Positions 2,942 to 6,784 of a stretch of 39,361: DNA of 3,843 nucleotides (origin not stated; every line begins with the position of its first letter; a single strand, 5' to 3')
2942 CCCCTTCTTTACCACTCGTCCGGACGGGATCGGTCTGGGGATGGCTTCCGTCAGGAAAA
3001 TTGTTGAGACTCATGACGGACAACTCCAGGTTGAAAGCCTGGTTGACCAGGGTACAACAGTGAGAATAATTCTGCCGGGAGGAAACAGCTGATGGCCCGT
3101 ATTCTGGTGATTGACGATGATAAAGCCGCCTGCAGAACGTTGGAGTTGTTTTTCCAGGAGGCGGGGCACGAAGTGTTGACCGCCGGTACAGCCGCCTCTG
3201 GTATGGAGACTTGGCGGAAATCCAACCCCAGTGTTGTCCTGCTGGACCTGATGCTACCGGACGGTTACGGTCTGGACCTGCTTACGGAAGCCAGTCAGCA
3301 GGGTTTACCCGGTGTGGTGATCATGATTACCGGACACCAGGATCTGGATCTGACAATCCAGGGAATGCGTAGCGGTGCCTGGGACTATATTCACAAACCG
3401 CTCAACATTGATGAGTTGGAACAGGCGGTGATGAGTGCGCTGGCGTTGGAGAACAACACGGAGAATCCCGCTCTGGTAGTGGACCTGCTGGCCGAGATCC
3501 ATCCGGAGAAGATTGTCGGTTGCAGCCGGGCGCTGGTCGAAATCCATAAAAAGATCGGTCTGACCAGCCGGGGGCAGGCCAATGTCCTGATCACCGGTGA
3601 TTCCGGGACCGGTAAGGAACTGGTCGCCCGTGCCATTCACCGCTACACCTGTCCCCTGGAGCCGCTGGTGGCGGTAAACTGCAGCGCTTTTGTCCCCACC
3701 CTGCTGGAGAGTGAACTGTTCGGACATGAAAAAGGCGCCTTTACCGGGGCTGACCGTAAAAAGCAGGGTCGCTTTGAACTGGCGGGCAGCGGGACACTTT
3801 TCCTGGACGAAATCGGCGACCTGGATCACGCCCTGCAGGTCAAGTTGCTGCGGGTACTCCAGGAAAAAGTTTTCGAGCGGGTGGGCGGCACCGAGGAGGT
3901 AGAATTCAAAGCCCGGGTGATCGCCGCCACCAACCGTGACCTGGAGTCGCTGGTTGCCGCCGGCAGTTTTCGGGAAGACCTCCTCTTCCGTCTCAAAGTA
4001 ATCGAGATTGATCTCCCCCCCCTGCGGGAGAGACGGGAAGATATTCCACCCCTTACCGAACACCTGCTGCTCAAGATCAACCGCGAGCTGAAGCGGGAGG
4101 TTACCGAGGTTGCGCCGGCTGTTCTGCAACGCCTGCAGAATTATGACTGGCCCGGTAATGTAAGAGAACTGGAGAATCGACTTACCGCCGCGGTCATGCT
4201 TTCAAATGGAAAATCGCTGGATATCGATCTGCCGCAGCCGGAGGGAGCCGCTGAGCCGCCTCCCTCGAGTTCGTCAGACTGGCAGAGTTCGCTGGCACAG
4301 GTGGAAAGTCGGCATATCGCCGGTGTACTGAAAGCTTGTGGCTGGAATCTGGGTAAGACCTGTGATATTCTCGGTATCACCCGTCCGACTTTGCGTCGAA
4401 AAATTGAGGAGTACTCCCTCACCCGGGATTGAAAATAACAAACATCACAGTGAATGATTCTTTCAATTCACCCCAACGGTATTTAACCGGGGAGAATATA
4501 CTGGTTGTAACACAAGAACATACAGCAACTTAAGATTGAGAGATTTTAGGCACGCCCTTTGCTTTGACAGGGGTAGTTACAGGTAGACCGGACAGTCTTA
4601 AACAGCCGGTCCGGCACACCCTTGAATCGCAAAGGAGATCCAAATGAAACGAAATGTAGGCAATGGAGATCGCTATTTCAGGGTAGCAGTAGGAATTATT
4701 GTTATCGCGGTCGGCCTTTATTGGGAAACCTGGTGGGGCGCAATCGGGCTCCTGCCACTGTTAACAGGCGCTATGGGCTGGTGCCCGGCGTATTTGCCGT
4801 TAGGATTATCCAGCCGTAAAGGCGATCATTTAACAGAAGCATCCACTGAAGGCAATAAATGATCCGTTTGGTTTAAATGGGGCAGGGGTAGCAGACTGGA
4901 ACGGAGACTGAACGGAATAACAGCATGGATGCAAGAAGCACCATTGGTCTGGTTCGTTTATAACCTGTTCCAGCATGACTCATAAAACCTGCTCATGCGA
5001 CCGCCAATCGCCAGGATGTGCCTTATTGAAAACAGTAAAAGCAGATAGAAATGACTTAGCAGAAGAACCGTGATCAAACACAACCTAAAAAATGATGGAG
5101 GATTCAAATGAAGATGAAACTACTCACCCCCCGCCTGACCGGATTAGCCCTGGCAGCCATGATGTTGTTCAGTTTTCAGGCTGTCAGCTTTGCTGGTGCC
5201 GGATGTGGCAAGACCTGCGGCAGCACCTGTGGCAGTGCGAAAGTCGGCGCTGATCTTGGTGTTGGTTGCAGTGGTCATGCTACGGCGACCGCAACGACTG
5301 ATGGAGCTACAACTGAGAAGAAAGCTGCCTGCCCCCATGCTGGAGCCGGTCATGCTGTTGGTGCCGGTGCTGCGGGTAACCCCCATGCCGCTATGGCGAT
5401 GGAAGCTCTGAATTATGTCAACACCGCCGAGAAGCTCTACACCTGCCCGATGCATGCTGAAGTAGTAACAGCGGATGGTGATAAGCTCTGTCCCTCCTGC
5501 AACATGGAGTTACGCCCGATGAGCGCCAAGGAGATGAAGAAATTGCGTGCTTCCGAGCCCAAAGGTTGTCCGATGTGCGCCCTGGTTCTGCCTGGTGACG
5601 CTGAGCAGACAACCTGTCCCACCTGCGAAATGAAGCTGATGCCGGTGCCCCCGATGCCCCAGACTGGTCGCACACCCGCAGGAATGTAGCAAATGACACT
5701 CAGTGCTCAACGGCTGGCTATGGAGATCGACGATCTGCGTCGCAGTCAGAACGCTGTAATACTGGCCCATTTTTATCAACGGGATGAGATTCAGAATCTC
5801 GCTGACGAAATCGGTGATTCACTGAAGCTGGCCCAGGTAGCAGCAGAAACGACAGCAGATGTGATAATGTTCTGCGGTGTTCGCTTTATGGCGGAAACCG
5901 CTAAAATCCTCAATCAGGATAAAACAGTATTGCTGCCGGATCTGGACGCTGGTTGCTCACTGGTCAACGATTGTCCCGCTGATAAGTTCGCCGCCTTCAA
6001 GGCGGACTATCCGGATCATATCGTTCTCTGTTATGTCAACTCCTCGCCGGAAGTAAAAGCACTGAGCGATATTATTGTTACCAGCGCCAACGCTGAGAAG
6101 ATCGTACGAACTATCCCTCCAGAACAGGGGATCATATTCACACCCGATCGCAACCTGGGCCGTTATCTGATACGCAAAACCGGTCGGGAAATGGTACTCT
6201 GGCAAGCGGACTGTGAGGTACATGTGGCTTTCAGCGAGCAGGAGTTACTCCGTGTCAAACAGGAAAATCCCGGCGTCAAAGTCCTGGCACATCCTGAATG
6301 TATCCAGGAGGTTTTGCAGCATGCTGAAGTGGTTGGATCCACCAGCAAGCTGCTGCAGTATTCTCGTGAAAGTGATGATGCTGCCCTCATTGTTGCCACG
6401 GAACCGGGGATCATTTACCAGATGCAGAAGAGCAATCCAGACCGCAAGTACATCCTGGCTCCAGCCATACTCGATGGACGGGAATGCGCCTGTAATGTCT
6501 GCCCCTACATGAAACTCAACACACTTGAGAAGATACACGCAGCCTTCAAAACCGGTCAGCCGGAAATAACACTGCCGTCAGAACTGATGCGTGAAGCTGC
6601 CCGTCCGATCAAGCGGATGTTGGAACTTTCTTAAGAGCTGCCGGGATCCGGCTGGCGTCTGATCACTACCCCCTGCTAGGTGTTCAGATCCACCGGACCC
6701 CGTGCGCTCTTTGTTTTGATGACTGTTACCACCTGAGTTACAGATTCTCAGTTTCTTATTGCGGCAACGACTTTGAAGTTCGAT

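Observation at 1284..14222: Cus-type copper/silver efflux genes wired to sigma54 promoters and an adjacent NtrC-type two-component system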

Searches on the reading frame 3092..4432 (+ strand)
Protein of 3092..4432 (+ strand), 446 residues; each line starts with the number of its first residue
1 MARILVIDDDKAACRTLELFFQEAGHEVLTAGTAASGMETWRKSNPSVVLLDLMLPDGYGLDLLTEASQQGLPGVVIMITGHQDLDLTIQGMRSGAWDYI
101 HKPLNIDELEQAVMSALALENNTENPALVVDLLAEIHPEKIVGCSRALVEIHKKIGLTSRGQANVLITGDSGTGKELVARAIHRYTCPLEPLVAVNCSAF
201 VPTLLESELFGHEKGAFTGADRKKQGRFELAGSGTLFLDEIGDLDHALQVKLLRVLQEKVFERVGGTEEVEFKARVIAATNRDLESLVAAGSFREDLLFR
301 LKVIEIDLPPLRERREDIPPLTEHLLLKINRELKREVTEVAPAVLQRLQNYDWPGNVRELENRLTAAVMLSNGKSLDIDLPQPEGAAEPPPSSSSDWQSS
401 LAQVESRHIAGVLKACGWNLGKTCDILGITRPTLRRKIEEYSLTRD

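Call 7: search_protein_families(library=pfam, proteins=[window:3092-4432:+])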
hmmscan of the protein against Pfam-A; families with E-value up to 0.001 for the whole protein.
window:3092-4432:+ (446 aa): 9 families
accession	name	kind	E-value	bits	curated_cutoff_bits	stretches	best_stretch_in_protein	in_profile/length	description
PF00158.32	Sigma54_activat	-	3e-62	209.7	20.2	1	141-306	1-167/168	Sigma-54 interaction domain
PF25601.1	AAA_lid_14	-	3.3e-24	85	27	1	312-380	1-69/87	AAA+ ATPase lid domain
PF00072.30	Response_reg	-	9.6e-24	84.1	30.2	1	4-113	1-110/111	Response regulator receiver domain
PF14532.12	Sigma54_activ_2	-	2.4e-21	76.9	25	1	142-311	1-138/138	Sigma-54 interaction domain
PF02954.25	HTH_8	-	4.4e-12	46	22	1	400-441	1-42/42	Bacterial regulatory protein, Fis family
PF07728.20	AAA_5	-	9.9e-09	35.8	22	1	164-282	1-123/139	AAA domain (dynein-related subfamily)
PF01078.27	Mg_chelatase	-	9e-07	28.9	20.3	0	154-197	14-57/207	Magnesium chelatase, subunit ChlI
PF00004.35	AAA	-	7.7e-05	23.6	21.2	1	165-287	1-114/131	ATPase family associated with various cellular activities (AAA)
PF20030.5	bpMoxR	-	0.00038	20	27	0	229-306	94-169/205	MoxR domain in the MoxR-vWA-beta-propeller ternary systems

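Call 8: search_protein_families(library=ncbifam, proteins=[window:3092-4432:+])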
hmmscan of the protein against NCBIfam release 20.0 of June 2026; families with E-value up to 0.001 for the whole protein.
window:3092-4432:+ (446 aa): 99 families (the best 25 are shown)
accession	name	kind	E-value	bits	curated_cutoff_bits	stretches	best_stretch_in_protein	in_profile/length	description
NF008469.0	PRK11361.1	equivalog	9.9e-119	397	714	1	2-444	5-457/461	acetoacetate metabolism transcriptional regulator AtoC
TIGR01818.1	ntrC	equivalog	1.4e-114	383.5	558.6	1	4-408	1-410/463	nitrogen regulation protein NR(I)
TIGR02915.1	PEP_resp_reg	equivalog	7e-108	361.3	502.6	1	4-443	1-444/445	PEP-CTERM-box response regulator transcription factor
NF007689.0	PRK10365.1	equivalog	1.2e-97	327.5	760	1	3-438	7-439/441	sigma-54-dependent response regulator transcription factor ZraR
TIGR01817.1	nifA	equivalog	1.5e-95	321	528.85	1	121-377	178-434/534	nif-specific transcriptional activator NifA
NF008176.1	PRK10923.1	equivalog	3.1e-95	319.5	620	1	3-406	5-411/469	nitrogen regulation protein NR(I)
NF041552.1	TF_PrdR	equivalog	8.5e-95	318.2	795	1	137-441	265-576/577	sigma-54 dependent transcriptional regulator PrdR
NF041946.1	LuxO_transreg_Vib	equivalog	1.3e-90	304.5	800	1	20-380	15-375/463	quorum-sensing sigma-54 dependent transcriptional regulator LuxO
NF038308.1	RNA_repair_RtcR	equivalog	4.5e-86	289.8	650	1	139-387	180-438/530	RNA repair transcriptional activator RtcR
NF050807.1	TransRegFlbDCaul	equivalog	1e-84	285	750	1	23-442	22-439/454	sigma-54-dependent transcriptional regulator FlbD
NF051870.1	NAssimRespRegNtrX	equivalog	1.4e-84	284.6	600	1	2-439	2-448/452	nitrogen assimilation response regulator NtrX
NF003451.0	PRK05022.1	equivalog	9.6e-83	278.6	476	1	118-375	167-427/512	nitric oxide reductase transcriptional regulator NorR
NF011958.0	PRK15429.1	equivalog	1.9e-81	274.7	830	1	139-438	379-681/692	formate hydrogenlyase transcriptional activator FlhA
NF011695.0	PRK15115.1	equivalog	2.1e-81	273.9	763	1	2-373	7-370/445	two-component system response regulator GlrR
TIGR02329.1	propionate_PrpR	equivalog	4.6e-78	263.1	499.2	1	123-439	196-525/526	propionate catabolism operon regulatory protein PrpR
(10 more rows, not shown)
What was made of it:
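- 3092..4432 (+): NtrC-family response regulator / bacterial enhancer-binding protein: REC (D52), AAA+ sigma-54 interaction domain (Walker A at 169, GAFTGA at 215, Walker B at 236) and a Fis-type HTH_8. Scores fall below the NCBIfam equivalog cut-offs for AtoC, NtrC and ZraR (call 8).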

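Call 57: find_encoding_contigs(protein=window:3092-4432:+, flank=10000, max_places=3)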
Protein window:3092-4432:+ (446 aa): 10 contigs read that carry it; 3 places shown.
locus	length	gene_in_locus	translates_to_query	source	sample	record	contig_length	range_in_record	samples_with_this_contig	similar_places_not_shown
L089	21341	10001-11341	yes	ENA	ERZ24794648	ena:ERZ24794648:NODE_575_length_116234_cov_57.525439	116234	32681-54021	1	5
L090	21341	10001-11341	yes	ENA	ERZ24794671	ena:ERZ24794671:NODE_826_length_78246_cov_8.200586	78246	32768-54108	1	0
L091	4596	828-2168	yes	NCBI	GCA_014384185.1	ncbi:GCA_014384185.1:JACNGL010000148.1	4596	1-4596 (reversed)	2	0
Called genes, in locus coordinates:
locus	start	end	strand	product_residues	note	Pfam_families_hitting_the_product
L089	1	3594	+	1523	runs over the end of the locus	PF08126:Propeptide_C25, PF01364:Peptidase_C25, PF06119:NIDO (faint), PF20773:InhA-like_MAM (weak), PF18962:Por_Secre_tail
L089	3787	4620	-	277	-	PF00583:Acetyltransf_1 (weak), PF08445:FR47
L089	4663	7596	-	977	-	PF00930:DPPIV_N (faint), PF07676:PD40 (faint), PF23381:Beta-prop_IFT122_1st (faint), PF25174:Beta-prop_THOC3 (faint), PF26549:Tricorn_N (weak), PF26550:Tricorn_2nd (weak), PF26549:Tricorn_N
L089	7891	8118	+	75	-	PF22677:Ble-like_N (weak)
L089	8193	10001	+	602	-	PF00672:HAMP, PF00512:HisKA, PF02518:HATPase_c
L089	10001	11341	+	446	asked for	PF00072:Response_reg, PF01078:Mg_chelatase (faint), PF00158:Sigma54_activat, PF14532:Sigma54_activ_2, PF07728:AAA_5, PF25601:AAA_lid_14, PF02954:HTH_8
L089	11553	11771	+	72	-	PF11127:YgaP-like_TM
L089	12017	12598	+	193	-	PF19335:HMBD (weak)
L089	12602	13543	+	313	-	PF02445:NadA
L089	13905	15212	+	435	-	PF02321:OEP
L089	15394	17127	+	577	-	PF19335:HMBD, PF25973:BSH_CzcB, PF25919:BSH_CusB, PF25869:3HB_CusB, PF25954:Beta-barrel_RND_2, PF25944:Beta-barrel_RND (faint), PF25975:CzcB_C, PF25989:YknX_C (weak)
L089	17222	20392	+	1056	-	PF00873:ACR_tran, PF03176:MMPL (weak)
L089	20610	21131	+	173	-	PF19335:HMBD (weak)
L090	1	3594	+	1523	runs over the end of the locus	PF08126:Propeptide_C25, PF01364:Peptidase_C25, PF06119:NIDO (faint), PF20773:InhA-like_MAM (weak), PF18962:Por_Secre_tail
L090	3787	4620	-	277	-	PF00583:Acetyltransf_1 (weak), PF08445:FR47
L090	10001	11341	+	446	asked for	PF00072:Response_reg, PF01078:Mg_chelatase (faint), PF00158:Sigma54_activat, PF14532:Sigma54_activ_2, PF07728:AAA_5, PF25601:AAA_lid_14, PF02954:HTH_8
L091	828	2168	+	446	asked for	PF00072:Response_reg, PF01078:Mg_chelatase (faint), PF00158:Sigma54_activat, PF14532:Sigma54_activ_2, PF07728:AAA_5, PF25601:AAA_lid_14, PF02954:HTH_8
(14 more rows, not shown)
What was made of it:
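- Checked: Site 2 ends 45-57 nt before the OMF start (6984, or 6996 as called in call 57). Site 3 ends 67-89 nt before the second HMBD gene (13680, or more likely 13702, the start called in call 57).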

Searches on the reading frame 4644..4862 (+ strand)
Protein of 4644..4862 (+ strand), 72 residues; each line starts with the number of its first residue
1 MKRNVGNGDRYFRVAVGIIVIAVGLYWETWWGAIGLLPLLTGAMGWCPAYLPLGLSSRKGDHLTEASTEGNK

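Call 7: search_protein_families(library=pfam, proteins=[window:4644-4862:+])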
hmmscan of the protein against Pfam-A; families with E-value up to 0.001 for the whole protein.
window:4644-4862:+ (72 aa): 1 family
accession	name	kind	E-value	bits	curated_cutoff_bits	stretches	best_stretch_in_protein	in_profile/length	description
PF11127.14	YgaP-like_TM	-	6.5e-20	71.5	25.3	1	1-59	1-64/66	Inner membrane protein YgaP-like, transmembrane domain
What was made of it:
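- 4644..4862 (+): DUF2892 / YgaP-like small membrane protein (72 aa, GWCPAY motif). Call 7.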

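Call 8: search_protein_families(library=ncbifam, proteins=[window:4644-4862:+])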
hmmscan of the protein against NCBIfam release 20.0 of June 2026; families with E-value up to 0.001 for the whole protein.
window:4644-4862:+ (72 aa): 0 families

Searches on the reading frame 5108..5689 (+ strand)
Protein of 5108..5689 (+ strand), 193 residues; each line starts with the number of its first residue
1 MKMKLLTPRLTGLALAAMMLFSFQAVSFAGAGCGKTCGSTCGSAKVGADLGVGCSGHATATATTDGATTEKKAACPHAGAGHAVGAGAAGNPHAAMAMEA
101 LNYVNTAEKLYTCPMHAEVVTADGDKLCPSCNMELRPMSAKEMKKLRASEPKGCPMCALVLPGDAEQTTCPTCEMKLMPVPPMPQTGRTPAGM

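Call 7: search_protein_families(library=pfam, proteins=[window:5108-5689:+])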
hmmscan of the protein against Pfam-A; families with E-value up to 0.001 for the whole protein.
window:5108-5689:+ (193 aa): 1 family
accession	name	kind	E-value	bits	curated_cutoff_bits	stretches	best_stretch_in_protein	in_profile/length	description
PF19335.5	HMBD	-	3.7e-05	24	23.6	1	111-137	2-27/28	Heavy metal binding domain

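Call 8: search_protein_families(library=ncbifam, proteins=[window:5108-5689:+])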
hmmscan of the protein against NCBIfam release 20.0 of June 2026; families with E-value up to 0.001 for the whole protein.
window:5108-5689:+ (193 aa): 0 families

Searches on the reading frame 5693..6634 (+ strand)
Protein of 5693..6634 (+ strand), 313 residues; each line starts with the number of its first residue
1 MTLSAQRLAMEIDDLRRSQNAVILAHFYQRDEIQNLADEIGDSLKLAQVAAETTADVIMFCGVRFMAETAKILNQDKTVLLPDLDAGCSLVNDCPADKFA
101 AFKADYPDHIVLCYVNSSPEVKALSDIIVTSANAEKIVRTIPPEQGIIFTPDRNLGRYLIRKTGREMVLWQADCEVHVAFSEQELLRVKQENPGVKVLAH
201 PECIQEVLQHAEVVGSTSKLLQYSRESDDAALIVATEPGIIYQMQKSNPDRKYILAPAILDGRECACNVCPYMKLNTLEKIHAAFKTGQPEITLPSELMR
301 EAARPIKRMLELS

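Call 7: search_protein_families(library=pfam, proteins=[window:5693-6634:+])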
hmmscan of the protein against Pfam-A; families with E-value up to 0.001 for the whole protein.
window:5693-6634:+ (313 aa): 1 family
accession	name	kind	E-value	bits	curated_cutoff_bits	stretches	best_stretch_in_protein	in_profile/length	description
PF02445.21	NadA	-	3.9e-114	381.2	27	1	11-311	2-295/295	Quinolinate synthetase A protein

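Call 8: search_protein_families(library=ncbifam, proteins=[window:5693-6634:+])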
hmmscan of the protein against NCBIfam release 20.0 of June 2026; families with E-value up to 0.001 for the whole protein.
window:5693-6634:+ (313 aa): 4 families
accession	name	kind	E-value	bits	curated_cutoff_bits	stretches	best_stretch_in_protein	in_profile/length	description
NF006878.0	PRK09375.1-2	equivalog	1.1e-126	422.1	294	1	6-313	4-305/306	quinolinate synthase NadA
TIGR00550.1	nadA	equivalog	1.5e-107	359.4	262.9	1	4-313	2-309/309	quinolinate synthase NadA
NF006884.0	PRK09375.2-5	equivalog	4.1e-43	147.7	691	2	18-164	84-250/426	quinolinate synthase NadA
NF006882.0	PRK09375.2-3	equivalog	4.9e-15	55.1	561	1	20-158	73-228/447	quinolinate synthase NadA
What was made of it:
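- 5693..6634 (+): nadA (quinolinate synthase, a [4Fe-4S] enzyme). It starts 3 nt after HMBD1. NCBIfam NF006878, 422 bits against a cut-off of 294 (call 8).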

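Call 58: list_cluster_members(proteins=[P0001, P0003, P0005, P0006, P0013, window:5693-6634:+])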
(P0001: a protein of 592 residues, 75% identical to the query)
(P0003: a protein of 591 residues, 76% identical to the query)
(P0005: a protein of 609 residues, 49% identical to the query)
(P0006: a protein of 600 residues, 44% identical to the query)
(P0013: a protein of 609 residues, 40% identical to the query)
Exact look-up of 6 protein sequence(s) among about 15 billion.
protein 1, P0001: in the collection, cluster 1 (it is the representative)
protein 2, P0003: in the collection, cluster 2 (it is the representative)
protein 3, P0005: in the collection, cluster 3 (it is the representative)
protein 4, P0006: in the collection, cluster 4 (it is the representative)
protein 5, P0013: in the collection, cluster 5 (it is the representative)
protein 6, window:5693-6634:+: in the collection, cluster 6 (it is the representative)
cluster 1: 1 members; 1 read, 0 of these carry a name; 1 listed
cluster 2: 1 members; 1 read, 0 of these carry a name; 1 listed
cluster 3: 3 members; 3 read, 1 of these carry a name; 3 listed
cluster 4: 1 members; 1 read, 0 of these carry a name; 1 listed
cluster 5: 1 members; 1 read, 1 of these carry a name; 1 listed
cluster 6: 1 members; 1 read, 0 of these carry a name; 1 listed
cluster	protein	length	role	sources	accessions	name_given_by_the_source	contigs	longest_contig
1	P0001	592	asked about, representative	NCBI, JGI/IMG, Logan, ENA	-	-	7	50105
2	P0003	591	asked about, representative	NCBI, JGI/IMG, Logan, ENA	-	-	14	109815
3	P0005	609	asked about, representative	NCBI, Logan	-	-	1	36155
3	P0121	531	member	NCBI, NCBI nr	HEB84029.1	MAG TPA: sensor histidine kinase, partial [Bacteroidetes bacterium] | sensor histidine kinase [Bacteroidota bacterium]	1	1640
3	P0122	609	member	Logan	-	-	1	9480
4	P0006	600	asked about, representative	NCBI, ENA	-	-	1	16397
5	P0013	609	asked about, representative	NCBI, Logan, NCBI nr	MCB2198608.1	sensor histidine kinase [bacterium]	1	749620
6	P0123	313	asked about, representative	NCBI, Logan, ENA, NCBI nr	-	-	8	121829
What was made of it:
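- Tried and rejected: Taxon assignment (call 58).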
